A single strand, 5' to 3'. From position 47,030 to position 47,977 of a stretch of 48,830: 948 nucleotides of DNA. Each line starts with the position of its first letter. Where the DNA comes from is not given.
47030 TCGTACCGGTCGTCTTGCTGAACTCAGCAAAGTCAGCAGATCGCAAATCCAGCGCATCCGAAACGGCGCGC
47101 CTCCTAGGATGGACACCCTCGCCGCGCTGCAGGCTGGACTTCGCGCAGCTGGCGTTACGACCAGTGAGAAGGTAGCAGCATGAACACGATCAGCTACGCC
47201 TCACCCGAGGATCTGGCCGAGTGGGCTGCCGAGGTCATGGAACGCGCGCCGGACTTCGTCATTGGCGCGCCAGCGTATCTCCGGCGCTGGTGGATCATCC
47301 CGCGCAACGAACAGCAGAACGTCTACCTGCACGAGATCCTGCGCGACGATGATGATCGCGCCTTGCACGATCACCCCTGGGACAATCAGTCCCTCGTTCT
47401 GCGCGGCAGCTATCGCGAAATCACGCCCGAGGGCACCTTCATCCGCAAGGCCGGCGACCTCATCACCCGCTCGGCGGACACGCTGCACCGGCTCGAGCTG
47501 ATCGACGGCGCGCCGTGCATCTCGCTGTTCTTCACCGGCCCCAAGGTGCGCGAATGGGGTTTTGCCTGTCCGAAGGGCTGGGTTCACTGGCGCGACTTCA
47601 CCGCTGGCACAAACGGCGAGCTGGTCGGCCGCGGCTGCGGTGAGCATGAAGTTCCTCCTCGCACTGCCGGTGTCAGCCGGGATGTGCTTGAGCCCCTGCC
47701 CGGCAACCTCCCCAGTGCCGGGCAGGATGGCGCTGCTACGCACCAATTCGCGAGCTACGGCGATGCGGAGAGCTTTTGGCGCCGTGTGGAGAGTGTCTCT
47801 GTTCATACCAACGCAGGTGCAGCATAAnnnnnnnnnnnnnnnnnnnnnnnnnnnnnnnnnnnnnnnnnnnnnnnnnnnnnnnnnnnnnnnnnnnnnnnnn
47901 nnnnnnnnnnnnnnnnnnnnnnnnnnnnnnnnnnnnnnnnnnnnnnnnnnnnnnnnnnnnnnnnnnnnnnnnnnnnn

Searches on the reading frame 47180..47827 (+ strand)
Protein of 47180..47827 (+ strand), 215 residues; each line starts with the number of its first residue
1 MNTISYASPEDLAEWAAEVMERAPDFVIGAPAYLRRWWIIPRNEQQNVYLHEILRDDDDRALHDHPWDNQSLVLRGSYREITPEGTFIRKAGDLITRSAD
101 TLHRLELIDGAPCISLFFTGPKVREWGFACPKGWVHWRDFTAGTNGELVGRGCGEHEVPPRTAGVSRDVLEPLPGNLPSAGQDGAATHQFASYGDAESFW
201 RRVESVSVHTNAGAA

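Call 82: search_protein_families(library=phrogs, proteins=[window:47180-47827:+], max_evalue=0.001)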
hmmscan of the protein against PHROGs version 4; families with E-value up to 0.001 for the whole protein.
window:47180-47827:+ (215 aa): 1 family
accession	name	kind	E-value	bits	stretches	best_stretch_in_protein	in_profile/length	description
phrog_4786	-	other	7e-61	207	1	4-162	9-179/252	cysteine dioxygenase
